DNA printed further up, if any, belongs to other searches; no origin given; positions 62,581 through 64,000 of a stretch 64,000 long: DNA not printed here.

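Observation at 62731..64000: Partial large protein with nested in-frame tandem repeats: V/I heptad coiled coil followed by Trp-rich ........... 11-mers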

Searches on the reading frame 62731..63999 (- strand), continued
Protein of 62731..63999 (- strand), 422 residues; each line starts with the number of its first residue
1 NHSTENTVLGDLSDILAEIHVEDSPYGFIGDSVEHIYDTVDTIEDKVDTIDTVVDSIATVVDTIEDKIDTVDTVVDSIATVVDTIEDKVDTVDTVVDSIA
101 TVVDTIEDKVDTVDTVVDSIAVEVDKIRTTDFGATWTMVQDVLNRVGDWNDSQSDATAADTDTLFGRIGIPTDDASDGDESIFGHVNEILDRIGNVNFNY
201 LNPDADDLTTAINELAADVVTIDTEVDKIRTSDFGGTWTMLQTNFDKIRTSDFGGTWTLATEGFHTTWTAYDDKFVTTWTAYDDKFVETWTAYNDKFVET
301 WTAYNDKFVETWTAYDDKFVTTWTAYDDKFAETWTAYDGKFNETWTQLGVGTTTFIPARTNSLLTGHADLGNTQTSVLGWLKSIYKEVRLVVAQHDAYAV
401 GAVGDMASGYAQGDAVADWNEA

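Call 74: search_protein_families(library=ncbifam, proteins=[L028:6256-7974:+, L028:2153-6157:+, P0001], max_evalue=1)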
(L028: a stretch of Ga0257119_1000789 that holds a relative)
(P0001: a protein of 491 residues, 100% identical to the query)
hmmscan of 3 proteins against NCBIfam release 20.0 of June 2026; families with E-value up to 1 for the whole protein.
L028:6256-7974:+ (573 aa): 0 families

L028:2153-6157:+ (1335 aa): 0 families

P0001 (491 aa): 28 families (the best 25 are shown)
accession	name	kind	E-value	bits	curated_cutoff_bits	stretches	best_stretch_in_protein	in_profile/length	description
TIGR00996.1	Mtu_fam_mce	paralog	6.8e-14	51.7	140.5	2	75-193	133-243/291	MCE family protein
NF047515.1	SpiroCoCo_C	equivalog_domain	5e-07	29.2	125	1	102-191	116-201/313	SpiroCoCo family coiled-coil protein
NF040788.1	S-lay_SlaB_Mtsph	equivalog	8.6e-06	24.9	700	1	109-189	302-383/416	S-layer protein SlaB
TIGR04523.1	Mplasa_alph_rch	subfamily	1.4e-05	23.3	270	1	107-219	575-686/745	helix-rich protein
NF002572.0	PRK02224.1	equivalog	2.3e-05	22.9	1087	1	5-198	216-412/888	DNA double-strand break repair ATPase Rad50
NF041035.1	Rad50_Halo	equivalog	3.3e-05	22.5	1000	1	4-198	215-412/883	DNA double-strand break repair ATPase Rad50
NF038218.1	IcmG_DotF_IVB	equivalog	0.00014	21.7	200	1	110-178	120-188/266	type IVB secretion system protein IcmG/DotF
NF045487.1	ASRP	equivalog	0.00016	20.5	300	1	12-186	235-403/593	archaea-specific SMC-related protein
NF053525.1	thylo_ssr2422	subfamily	0.00029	21.2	38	0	7-41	14-48/77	ssr2422 family thylakoid membrane protein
NF045508.1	PhasinPhaH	equivalog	0.00078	19.7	250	2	119-191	84-168/234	phasin PhaH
TIGR03930.1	WXG100_ESAT6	subfamily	0.0019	18.3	44.85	0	98-141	42-85/90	WXG100 family type VII secretion target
NF043058.1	T4SS_LegC2C7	subfamily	0.0034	16.4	350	1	116-196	96-176/348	LegC2/C7 family Dot/Icm T4SS effector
NF005908.0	PRK07889.1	equivalog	0.0053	16.5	299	0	8-54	52-98/256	enoyl-ACP reductase FabI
NF047516.1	LA_3659_fam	equivalog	0.0056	16.3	36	1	107-178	82-153/221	LA_3659 family protein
NF047514.1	SpiroCoCo_N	equivalog_domain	0.0056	16.3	75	1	107-178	82-153/221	SpiroCoCo family coiled-coil protein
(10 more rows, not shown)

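Call 76: find_homologous_proteins(query=L028:8045-8737:+, max_evalue=0.001)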
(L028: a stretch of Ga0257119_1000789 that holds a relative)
Query L028:8045-8737:+: 8000 candidates shared short words with the query, none scored E <= 0.001.
